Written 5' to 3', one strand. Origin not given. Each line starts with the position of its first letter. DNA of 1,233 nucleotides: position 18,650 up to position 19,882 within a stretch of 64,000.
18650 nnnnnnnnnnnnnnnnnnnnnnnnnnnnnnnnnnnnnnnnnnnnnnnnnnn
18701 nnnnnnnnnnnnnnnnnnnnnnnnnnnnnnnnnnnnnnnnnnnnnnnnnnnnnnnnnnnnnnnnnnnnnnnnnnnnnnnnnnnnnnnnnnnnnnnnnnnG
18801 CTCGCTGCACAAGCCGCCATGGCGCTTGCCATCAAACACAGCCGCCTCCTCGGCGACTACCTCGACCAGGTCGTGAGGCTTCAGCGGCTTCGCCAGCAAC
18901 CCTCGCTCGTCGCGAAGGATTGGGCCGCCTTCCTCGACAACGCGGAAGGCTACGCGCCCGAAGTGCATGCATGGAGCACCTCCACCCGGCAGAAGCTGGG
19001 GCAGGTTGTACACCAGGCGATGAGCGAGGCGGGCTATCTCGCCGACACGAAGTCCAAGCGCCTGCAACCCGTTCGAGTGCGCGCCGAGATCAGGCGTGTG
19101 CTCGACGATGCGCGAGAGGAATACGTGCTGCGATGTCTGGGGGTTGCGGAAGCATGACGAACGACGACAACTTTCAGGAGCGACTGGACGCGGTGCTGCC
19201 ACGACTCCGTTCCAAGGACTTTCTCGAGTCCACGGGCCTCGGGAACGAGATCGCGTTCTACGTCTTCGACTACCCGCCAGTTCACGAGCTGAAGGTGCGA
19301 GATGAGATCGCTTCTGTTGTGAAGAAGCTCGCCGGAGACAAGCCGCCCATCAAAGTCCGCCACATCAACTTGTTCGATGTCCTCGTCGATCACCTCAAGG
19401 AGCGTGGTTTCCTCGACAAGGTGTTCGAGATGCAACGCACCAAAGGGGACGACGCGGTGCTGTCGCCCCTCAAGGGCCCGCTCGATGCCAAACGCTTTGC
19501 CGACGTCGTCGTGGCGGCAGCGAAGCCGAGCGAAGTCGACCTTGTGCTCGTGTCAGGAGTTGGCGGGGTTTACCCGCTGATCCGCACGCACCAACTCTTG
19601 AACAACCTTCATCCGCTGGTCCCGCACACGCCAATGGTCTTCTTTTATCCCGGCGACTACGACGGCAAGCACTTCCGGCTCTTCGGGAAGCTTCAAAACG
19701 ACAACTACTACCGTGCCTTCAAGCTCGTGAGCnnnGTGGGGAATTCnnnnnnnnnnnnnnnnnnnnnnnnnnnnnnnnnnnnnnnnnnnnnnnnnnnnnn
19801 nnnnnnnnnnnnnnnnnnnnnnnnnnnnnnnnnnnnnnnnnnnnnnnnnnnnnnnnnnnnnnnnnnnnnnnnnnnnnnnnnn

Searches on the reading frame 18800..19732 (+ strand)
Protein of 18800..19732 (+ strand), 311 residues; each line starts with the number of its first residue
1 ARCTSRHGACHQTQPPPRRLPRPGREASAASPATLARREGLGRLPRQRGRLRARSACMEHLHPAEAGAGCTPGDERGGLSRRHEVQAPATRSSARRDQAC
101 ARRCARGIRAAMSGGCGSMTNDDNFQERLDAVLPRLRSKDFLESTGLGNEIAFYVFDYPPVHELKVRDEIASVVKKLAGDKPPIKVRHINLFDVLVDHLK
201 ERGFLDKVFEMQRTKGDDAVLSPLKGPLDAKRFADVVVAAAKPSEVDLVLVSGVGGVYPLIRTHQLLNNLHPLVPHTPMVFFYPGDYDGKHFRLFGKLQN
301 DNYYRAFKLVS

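Call 45: search_protein_families(library=padloc, max_evalue=0.00001, proteins=[window:18800-19732:+])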
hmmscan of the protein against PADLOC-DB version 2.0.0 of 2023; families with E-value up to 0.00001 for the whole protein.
window:18800-19732:+ (311 aa): 8 families
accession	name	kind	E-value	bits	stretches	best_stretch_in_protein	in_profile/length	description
PDLC02463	BrxB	-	2.9e-68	227.7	1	123-310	3-190/193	BrxB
PDLC02466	BrxB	-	1.4e-29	101.3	1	125-310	4-185/185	BrxB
PDLC02468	BrxB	-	2.5e-23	80.9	1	188-310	3-131/135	BrxB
PDLC02459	BrxB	-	8.6e-16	56.3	1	150-305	28-199/203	BrxB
PDLC02462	BrxB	-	4e-14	51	1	151-309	27-198/202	BrxB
PDLC02461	BrxB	-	3.1e-13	47.8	1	135-288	18-169/200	BrxB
PDLC02464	BrxB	-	5.5e-08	30.9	1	246-305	16-75/79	BrxB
PDLC02469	BrxB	-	2.1e-07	28.8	1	158-303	34-173/184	BrxB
